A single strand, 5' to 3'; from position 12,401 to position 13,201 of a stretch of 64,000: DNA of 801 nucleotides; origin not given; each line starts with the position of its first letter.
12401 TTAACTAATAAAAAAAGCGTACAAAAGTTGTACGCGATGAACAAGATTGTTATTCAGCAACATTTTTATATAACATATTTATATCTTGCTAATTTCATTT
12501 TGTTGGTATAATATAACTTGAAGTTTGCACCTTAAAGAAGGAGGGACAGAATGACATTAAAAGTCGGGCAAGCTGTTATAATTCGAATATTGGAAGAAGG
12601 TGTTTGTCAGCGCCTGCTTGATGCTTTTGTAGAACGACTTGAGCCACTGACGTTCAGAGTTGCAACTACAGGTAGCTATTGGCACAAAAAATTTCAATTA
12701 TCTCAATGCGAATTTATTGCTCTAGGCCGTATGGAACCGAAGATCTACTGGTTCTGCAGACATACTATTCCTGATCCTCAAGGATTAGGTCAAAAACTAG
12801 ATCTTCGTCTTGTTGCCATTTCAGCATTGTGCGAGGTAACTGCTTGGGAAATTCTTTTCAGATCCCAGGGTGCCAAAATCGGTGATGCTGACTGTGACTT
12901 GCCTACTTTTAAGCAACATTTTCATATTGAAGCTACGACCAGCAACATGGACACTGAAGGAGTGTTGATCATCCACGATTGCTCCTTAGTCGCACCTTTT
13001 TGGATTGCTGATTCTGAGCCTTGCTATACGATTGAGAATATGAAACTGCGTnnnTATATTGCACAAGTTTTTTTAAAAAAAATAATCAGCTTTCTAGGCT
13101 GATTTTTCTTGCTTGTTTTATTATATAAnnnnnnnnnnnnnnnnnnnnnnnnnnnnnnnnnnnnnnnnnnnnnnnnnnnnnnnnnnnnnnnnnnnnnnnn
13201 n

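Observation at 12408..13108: Single-gene ORFan cassette (167 aa) with extended -10 promoter and strong RBS, antisense-protected by a minus-strand terminator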

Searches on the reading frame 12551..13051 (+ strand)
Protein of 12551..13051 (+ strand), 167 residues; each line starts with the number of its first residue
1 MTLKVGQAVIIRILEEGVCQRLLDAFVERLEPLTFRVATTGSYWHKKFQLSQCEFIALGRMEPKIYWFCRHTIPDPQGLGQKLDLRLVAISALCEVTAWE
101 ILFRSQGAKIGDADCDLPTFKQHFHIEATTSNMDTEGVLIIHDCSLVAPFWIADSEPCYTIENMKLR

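Call 5: search_protein_families(library=pfam, proteins=[window:12551-13051:+], max_evalue=1)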
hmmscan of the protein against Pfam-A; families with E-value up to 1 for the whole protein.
window:12551-13051:+ (167 aa): 0 families

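Call 8: find_homologous_proteins(query=window:12551-13051:+, max_evalue=0.01)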
Query window:12551-13051:+ (167 aa): 1 proteins with E <= 0.01 among 39 candidates.
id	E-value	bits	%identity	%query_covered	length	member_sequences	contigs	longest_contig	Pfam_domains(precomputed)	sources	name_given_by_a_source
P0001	1.5e-110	385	100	100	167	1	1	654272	-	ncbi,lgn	-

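Call 9: search_protein_families(library=ncbifam, proteins=[window:12551-13051:+], max_evalue=10)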
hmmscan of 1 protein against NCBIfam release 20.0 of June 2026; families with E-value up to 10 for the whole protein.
window:12551-13051:+ (167 aa): 0 families

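Call 10: search_protein_families(library=phrogs, proteins=[window:12551-13051:+], max_evalue=10)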
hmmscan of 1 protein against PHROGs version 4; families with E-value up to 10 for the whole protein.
window:12551-13051:+ (167 aa): 0 families

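Call 11: search_protein_families(library=padloc, proteins=[window:12551-13051:+], max_evalue=10)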
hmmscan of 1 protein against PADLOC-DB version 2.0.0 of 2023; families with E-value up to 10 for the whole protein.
window:12551-13051:+ (167 aa): 0 families
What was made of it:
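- No PADLOC or PHROG hit even at E up to 10 (calls 10, 11).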

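Call 14: find_encoding_contigs(protein=P0001, flank=10000)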
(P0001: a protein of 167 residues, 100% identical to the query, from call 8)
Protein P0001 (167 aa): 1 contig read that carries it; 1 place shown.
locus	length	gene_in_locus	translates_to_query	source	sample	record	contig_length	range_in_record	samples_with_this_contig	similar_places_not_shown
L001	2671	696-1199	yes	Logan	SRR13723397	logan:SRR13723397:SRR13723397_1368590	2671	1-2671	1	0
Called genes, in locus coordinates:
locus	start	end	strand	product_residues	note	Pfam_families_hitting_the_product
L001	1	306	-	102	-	?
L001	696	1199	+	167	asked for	-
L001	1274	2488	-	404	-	PF13439:Glyco_transf_4, PF13579:Glyco_trans_4_4 (weak), PF20706:GT4-conflict, PF00534:Glycos_transf_1, PF13692:Glyco_trans_1_4, PF13524:Glyco_trans_1_2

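Call 17: search_dna_similar(query=window:12551-13051:+, collection=phages, mode=protein, max_evalue=1)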
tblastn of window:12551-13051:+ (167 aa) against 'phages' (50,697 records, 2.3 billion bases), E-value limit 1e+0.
No match.

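Call 18: search_dna_similar(query=window:12551-13051:+, collection=plasmids, mode=protein, max_evalue=1)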
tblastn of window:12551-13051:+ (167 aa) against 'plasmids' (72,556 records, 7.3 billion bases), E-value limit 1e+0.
No match.

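Call 25: predict_structure(protein=window:12551-13051:+)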
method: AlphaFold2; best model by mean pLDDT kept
length: 167 residues; sequences in the alignment: 1
mean_pLDDT: 31.2   pTM: 0.23
mean pLDDT of the five models: 31.2, 29.1, 27.5, 27.0, 24.9
residues with pLDDT >= 90: 0; 70-90: 0; 50-70: 0; < 50: 167
segments of 3 or more residues with pLDDT < 50: 1-167
pLDDT, mean of each block of 10 residues (from residue 1): 27 37 41 27 26 39 40 38 34 27 28 26 29 31 29 27 23
secondary structure, 60 per line:
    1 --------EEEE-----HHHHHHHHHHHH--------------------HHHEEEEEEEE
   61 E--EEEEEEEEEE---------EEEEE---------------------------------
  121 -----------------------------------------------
elements in order: E9-12 H18-29 E53-61 E64-73 E83-87

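Call 26: search_protein_representatives(protein=window:12551-13051:+)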
Query: 167 residues. Proteins with E-value up to 0.001 (for the whole library): 4; up to 1e-10: 2; up to 1e-30: 1. The best 4 are listed.
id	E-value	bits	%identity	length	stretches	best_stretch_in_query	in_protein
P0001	4.9e-111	384.6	100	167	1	1-167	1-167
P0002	5.5e-24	101.3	44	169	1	4-167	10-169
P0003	1.2e-09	54.6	40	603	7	31-83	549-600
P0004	2.0e-05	40.9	36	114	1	63-164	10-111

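Call 29: find_encoding_contigs(protein=P0002, flank=10000)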
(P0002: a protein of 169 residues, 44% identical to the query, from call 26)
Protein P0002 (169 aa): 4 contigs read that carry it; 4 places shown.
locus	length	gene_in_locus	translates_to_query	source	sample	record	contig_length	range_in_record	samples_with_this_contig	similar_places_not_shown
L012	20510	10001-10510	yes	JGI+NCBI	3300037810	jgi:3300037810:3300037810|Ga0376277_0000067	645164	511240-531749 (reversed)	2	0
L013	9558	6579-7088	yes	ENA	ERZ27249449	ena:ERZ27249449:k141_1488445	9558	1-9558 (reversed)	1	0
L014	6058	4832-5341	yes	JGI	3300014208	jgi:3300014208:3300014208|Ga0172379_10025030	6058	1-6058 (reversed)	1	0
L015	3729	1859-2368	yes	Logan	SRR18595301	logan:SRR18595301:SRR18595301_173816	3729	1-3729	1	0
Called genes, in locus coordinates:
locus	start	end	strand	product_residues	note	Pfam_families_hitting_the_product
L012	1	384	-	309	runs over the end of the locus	PF00106:adh_short (weak), PF01073:3Beta_HSD, PF01370:Epimerase, PF02719:Polysacc_synt_2, PF04321:RmlD_sub_bind, PF07993:NAD_binding_4 (faint), PF13460:NAD_binding_10, PF16363:GDP_Man_Dehyd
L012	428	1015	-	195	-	PF01966:HD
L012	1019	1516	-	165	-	PF00293:NUDIX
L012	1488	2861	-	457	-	-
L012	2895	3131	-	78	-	-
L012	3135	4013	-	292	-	PF00483:NTP_transferase, PF12804:NTP_transf_3 (weak)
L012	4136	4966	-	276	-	PF01370:Epimerase, PF02719:Polysacc_synt_2 (faint), PF04321:RmlD_sub_bind, PF01073:3Beta_HSD, PF16363:GDP_Man_Dehyd, PF07993:NAD_binding_4 (weak)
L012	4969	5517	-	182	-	PF28549:NDPSase_N, PF00293:NUDIX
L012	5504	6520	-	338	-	PF01073:3Beta_HSD, PF01370:Epimerase, PF02719:Polysacc_synt_2, PF04321:RmlD_sub_bind, PF07993:NAD_binding_4 (weak), PF16363:GDP_Man_Dehyd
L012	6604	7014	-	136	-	PF11969:DcpS_C, PF01230:HIT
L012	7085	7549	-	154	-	PF19480:DUF6016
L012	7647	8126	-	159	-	PF14667:Polysacc_synt_C, PF00908:dTDP_sugar_isom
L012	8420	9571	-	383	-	PF13477:Glyco_trans_4_2 (weak), PF20706:GT4-conflict (faint), PF13439:Glyco_transf_4, PF13579:Glyco_trans_4_4, PF00534:Glycos_transf_1, PF13692:Glyco_trans_1_4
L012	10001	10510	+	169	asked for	-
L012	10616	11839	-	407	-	PF13439:Glyco_transf_4, PF13477:Glyco_trans_4_2 (weak), PF13579:Glyco_trans_4_4 (faint), PF00534:Glycos_transf_1, PF13692:Glyco_trans_1_4, PF13524:Glyco_trans_1_2 (weak)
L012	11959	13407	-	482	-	PF04932:Wzy_C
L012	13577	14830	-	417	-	-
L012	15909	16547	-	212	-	-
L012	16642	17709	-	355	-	-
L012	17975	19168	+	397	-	PF13439:Glyco_transf_4, PF13477:Glyco_trans_4_2, PF13579:Glyco_trans_4_4, PF20706:GT4-conflict (weak), PF00534:Glycos_transf_1, PF13692:Glyco_trans_1_4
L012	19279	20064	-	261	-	PF02706:Wzz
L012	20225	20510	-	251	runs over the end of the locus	PF18900:DUF5656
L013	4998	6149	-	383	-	PF13477:Glyco_trans_4_2 (weak), PF20706:GT4-conflict (faint), PF13439:Glyco_transf_4, PF13579:Glyco_trans_4_4, PF00534:Glycos_transf_1, PF13692:Glyco_trans_1_4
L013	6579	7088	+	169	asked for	-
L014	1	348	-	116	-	?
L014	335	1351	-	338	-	PF01073:3Beta_HSD, PF01370:Epimerase, PF02719:Polysacc_synt_2, PF04321:RmlD_sub_bind, PF07993:NAD_binding_4 (weak), PF16363:GDP_Man_Dehyd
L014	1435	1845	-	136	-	PF11969:DcpS_C, PF01230:HIT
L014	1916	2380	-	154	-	PF19480:DUF6016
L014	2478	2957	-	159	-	PF14667:Polysacc_synt_C, PF00908:dTDP_sugar_isom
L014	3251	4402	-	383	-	PF13477:Glyco_trans_4_2 (weak), PF20706:GT4-conflict (faint), PF13439:Glyco_transf_4, PF13579:Glyco_trans_4_4, PF00534:Glycos_transf_1, PF13692:Glyco_trans_1_4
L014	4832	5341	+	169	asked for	-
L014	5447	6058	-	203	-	?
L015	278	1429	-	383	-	PF13477:Glyco_trans_4_2 (weak), PF20706:GT4-conflict (faint), PF13439:Glyco_transf_4, PF13579:Glyco_trans_4_4, PF00534:Glycos_transf_1, PF13692:Glyco_trans_1_4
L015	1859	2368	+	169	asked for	-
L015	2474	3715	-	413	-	PF13439:Glyco_transf_4, PF13477:Glyco_trans_4_2 (weak), PF13579:Glyco_trans_4_4 (faint), PF00534:Glycos_transf_1, PF13692:Glyco_trans_1_4, PF13524:Glyco_trans_1_2 (weak)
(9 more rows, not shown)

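Call 32: find_homologous_proteins(query=A2, max_evalue=0.01)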
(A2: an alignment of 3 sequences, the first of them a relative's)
Query A2 (3 sequences) (167 aa, profile of the alignment): 3 proteins with E <= 0.01 among 623 candidates.
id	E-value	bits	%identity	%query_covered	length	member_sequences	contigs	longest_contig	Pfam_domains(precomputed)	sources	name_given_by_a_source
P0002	2.3e-86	305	43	98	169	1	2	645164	-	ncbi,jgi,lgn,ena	ncbi:MAG: hypothetical protein WC663_02705 [Patescibacteria group bacterium]|jgi:hypothetical protei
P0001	1.2e-83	297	100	100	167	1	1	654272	-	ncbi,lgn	-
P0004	3.4e-53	197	34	62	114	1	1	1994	-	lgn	-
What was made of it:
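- There is no homolog anywhere outside the clade among about 15 billion proteins (calls 8, 26, 32).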

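Call 33: find_encoding_contigs(protein=P0004, flank=10000)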
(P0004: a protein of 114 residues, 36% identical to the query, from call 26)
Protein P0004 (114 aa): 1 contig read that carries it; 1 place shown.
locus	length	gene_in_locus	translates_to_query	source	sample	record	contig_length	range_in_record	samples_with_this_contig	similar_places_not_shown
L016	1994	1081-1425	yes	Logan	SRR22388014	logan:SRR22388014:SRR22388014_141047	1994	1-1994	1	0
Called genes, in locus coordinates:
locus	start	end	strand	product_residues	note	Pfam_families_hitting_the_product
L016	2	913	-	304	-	?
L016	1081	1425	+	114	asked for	-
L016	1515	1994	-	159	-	?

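Call 39: search_solved_structures(query=A2, max_evalue=10, show_alignments=2)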
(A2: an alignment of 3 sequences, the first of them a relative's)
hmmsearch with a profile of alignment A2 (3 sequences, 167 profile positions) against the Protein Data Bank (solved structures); distinct sequences matched with E-value up to 10: 1.
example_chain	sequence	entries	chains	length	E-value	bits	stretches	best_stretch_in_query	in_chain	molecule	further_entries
7am2_BZ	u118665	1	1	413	1.2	11.7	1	60-148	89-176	Pseudouridylate synthase-like protein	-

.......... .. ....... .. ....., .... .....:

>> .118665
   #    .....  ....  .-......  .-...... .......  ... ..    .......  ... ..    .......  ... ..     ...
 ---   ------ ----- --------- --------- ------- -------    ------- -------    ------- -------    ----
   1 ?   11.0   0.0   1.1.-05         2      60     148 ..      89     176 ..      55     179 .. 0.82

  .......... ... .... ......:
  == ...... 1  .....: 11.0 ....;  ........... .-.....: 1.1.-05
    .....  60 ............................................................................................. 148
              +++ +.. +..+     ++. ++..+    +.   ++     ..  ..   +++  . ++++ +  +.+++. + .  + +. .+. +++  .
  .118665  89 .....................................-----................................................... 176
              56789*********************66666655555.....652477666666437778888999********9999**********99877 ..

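Call 40: search_protein_families(library=pfam, proteins=[P0002, P0004, L016:2-913:-], max_evalue=10)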
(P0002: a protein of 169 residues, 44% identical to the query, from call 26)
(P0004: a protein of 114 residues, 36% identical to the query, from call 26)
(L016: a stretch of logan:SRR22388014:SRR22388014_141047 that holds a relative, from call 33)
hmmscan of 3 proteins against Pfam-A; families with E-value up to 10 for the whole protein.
P0002 (169 aa): 0 families

P0004 (114 aa): 1 family
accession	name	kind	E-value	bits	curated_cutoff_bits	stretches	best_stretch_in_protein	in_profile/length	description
PF12185.13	IR1-M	-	0.026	14.9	25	1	11-78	3-54/61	Nup358/RanBP2 E3 ligase domain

L016:2-913:- (304 aa): 0 families
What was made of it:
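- On Known anti-phage defence or toxin-antitoxin systems: PADLOC, PHROGs, Pfam and NCBIfam give no hit at E up to 1-10 (calls 5, 9-11, 40).
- Tried and rejected: Profile libraries: Pfam, NCBIfam, PHROGs and PADLOC gave no hit for the ORF at E up to 1-10, and Pfam gave none for its homologs (calls 5, 9-11, 40).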

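Call 43: find_related_loci(query=A2, collection=metagenome_contigs, flank=6000)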
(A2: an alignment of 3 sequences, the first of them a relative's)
Query A2 (167 aa) in metagenome_contigs; peptide patterns used: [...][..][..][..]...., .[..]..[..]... (x = any residue, [..] = any of these).
146 stretches matched a pattern; 1 encode a relative of the query (tblastn E <= 1e-3); 1 distinct loci.
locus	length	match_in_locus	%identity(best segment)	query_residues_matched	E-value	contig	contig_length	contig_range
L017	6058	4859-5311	44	4-158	5e-32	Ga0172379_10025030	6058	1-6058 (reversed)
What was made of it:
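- Same slot in relatives: P0002 lies between the GT4-383 and GT4-407 orthologs, on the + strand, convergent, in L012-L015 and L017 (calls 29, 43).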

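Call 44: find_related_loci(query=A2, collection=viral_contigs, flank=6000)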
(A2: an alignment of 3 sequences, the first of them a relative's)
Query A2 (167 aa) in viral_contigs; peptide patterns used: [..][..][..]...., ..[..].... (x = any residue, [..] = any of these).
41 stretches matched a pattern, but none encodes a relative of the query by tblastn (E <= 1e-3).
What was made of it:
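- Family restricted to this clade: calls 8, 26, 32, 43, 44, 17, 18. There are no phage, plasmid or viral-contig relatives (calls 17, 18, 44).
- Tried and rejected: Mobile-element sources: phage, plasmid, viral-contig and metagenome scans found nothing beyond the already known L014/L017 contig (calls 17, 18, 43, 44).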

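Call 51: predict_structure(alignment_id=A2)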
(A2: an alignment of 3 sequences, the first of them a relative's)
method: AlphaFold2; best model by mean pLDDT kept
length: 167 residues; sequences in the alignment: 3
mean_pLDDT: 40.5   pTM: 0.32
mean pLDDT of the five models: 40.5, 40.4, 33.7, 33.5, 32.7
residues with pLDDT >= 90: 0; 70-90: 0; 50-70: 33; < 50: 134
segments of 3 or more residues with pLDDT < 50: 1-9, 11-22, 28-35, 37-97, 126-167
pLDDT, mean of each block of 10 residues (from residue 1): 44 38 48 46 41 34 33 27 30 42 53 58 49 37 40 33 31
secondary structure, 60 per line:
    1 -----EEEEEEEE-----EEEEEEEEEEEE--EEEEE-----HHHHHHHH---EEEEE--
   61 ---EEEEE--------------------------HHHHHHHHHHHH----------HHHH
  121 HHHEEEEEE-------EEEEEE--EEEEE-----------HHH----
elements in order: E6-13 E19-30 E33-37 H43-50 E54-58 E64-68 H95-106 H117-123 E124-129 E137-142 E145-149
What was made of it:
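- AF2 finds no confident fold (calls 25, 51). No confident fold was found (calls 25, 51).
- Tried and rejected: Structure prediction: AlphaFold2 on the single sequence and on the 3-sequence alignment gave pLDDT 31 and 40 (calls 25, 51).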
